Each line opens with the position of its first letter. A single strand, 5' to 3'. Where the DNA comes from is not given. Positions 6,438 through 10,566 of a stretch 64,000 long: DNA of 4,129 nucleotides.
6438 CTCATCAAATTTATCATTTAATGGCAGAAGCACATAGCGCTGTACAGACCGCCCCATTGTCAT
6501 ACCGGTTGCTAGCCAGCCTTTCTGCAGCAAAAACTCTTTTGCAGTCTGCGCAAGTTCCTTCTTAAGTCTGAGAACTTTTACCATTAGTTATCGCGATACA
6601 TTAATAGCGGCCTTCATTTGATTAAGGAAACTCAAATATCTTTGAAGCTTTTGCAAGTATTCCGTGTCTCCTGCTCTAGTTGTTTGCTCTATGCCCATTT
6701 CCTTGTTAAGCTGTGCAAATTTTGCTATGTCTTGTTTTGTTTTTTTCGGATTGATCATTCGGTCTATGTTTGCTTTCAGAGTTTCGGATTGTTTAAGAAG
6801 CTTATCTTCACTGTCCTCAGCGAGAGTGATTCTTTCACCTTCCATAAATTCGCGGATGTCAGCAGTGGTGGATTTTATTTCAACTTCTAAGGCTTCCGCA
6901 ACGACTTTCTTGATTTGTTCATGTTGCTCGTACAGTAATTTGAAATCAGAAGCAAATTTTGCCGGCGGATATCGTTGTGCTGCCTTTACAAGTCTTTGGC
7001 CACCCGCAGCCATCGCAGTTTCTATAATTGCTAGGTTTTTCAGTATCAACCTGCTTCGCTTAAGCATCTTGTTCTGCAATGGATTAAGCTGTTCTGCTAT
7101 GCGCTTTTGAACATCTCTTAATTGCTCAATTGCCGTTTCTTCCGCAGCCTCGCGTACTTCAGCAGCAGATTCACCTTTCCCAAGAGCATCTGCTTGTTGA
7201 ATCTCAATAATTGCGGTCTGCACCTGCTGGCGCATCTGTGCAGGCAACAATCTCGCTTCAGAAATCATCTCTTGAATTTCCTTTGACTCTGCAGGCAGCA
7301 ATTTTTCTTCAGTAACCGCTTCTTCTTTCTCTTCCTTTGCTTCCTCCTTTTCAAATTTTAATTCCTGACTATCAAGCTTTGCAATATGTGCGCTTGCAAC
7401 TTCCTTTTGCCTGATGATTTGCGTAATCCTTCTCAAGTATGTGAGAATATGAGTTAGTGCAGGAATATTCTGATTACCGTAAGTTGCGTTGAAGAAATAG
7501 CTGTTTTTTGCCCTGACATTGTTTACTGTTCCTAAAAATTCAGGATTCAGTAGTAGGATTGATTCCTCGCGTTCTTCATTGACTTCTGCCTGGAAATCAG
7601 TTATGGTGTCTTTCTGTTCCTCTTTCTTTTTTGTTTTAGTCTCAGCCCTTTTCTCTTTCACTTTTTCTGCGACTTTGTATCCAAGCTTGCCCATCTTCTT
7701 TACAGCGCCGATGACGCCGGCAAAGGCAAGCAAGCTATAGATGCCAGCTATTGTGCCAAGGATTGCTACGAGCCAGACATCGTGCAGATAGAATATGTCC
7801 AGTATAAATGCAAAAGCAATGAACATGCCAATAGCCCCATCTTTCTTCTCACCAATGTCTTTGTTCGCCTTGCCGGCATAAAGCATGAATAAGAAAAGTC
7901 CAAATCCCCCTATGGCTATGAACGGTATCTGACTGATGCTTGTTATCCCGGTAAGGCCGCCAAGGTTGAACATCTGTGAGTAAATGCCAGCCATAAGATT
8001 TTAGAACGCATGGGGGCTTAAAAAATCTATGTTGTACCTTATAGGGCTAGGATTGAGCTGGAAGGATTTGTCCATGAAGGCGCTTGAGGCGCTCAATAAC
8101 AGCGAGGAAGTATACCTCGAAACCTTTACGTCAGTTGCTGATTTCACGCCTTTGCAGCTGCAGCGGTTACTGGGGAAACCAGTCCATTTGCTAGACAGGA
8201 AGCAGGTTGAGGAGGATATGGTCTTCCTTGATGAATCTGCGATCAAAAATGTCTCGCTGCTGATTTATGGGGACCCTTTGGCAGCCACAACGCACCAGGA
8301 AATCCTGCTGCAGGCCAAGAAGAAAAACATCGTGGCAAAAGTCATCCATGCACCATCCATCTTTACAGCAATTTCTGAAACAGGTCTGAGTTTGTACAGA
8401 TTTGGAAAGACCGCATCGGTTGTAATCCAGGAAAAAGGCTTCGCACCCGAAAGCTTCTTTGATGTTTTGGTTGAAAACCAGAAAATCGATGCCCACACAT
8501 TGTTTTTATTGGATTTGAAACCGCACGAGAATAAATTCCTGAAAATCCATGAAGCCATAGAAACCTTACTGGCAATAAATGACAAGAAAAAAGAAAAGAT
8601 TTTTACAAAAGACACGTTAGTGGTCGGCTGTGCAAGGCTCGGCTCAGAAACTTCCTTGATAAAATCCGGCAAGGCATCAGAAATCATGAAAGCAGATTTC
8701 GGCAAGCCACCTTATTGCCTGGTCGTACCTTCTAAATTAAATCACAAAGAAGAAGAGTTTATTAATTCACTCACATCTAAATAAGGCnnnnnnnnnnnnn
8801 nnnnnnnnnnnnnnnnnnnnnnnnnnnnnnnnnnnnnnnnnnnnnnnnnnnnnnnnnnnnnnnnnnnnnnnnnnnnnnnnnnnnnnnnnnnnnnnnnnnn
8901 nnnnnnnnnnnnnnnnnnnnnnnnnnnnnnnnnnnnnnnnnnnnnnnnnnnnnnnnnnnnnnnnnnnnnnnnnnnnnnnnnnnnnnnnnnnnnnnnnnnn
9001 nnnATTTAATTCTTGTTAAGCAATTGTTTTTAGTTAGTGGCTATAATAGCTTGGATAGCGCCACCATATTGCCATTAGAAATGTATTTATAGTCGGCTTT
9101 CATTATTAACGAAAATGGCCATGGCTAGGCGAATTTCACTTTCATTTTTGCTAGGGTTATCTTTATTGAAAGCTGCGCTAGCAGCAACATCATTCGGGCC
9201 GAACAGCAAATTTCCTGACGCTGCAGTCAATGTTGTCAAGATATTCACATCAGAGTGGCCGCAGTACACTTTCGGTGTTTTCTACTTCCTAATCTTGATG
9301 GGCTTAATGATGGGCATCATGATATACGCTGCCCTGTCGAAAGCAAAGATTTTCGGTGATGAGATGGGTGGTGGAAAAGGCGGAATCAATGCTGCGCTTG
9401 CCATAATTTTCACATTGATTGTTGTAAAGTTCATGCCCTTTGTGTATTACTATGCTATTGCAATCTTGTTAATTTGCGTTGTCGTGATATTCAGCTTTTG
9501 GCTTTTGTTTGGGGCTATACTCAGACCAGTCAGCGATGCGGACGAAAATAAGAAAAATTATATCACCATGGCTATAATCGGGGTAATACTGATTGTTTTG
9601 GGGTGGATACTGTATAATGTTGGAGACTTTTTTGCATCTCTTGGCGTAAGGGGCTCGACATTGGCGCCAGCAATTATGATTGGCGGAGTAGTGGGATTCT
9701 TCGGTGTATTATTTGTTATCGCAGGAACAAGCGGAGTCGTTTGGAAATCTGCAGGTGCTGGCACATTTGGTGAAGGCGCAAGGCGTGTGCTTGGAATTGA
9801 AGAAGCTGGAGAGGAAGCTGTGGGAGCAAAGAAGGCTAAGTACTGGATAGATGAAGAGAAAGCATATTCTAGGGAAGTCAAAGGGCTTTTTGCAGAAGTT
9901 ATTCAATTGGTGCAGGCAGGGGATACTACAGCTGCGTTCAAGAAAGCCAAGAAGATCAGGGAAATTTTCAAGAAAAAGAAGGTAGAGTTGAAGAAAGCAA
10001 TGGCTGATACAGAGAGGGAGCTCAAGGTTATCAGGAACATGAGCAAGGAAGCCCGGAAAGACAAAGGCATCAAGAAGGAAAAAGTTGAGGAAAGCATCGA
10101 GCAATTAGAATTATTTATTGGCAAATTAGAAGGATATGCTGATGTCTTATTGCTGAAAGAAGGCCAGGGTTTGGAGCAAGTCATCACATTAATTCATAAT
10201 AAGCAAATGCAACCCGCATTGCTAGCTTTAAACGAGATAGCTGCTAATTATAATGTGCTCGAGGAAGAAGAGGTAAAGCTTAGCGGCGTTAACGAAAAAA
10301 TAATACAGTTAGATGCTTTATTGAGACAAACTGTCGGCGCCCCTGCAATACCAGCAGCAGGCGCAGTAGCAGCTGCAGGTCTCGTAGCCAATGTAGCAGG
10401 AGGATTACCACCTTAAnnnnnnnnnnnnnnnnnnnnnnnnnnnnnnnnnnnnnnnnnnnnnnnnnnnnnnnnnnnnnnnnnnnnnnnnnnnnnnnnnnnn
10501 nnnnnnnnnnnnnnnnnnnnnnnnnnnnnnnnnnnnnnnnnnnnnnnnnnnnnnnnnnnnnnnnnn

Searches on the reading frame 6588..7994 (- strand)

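Call 31: search_protein_families(library=pfam, proteins=[window:6588-7994:-], max_evalue=0.05)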
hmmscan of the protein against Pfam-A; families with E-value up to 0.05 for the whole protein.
window:6588-7994:- (468 aa): 3 families
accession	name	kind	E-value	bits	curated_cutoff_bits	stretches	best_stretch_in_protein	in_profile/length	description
PF19903.4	DUF6376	-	0.0087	16.8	27.3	1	346-428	14-96/116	Family of unknown function (DUF6376)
PF12725.13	DUF3810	-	0.012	15.5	28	0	12-136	14-127/311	Protein of unknown function (DUF3810)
PF22077.1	C2c1_Nuc-II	-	0.029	14.8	27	1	104-149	47-92/128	CRISPR-associated endonuclease C2c1 Nuc-II domain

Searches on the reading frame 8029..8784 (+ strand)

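Call 90: search_protein_families(library=pfam, proteins=[window:8029-8784:+], max_evalue=0.001)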
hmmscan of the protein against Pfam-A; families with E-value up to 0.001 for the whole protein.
window:8029-8784:+ (251 aa): 1 family
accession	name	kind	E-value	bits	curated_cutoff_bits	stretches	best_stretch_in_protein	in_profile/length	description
PF00590.25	TP_methylase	-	1.4e-16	61.5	27.8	1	1-219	1-211/212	Tetrapyrrole (Corrin/Porphyrin) Methylases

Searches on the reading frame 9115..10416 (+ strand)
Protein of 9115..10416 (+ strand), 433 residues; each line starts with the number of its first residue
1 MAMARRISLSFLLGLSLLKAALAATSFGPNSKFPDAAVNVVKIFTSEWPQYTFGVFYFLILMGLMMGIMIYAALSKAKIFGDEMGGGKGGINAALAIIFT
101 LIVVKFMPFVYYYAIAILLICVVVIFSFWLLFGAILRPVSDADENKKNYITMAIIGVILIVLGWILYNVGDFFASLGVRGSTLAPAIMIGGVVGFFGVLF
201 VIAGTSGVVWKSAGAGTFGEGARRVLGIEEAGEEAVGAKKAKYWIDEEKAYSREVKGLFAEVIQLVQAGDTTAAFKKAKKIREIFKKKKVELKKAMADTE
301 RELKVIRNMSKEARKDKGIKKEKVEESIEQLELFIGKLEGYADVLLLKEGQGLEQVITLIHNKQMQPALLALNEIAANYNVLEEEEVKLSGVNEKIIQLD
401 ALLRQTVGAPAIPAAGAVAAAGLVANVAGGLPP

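Call 31: search_protein_families(library=pfam, proteins=[window:9115-10416:+], max_evalue=0.05)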
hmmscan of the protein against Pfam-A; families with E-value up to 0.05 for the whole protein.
window:9115-10416:+ (433 aa): 1 family
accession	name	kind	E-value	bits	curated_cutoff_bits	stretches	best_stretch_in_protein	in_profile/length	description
PF14119.11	DUF4288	-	0.015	16.1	27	1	256-290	18-52/84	Domain of unknown function (DUF4288)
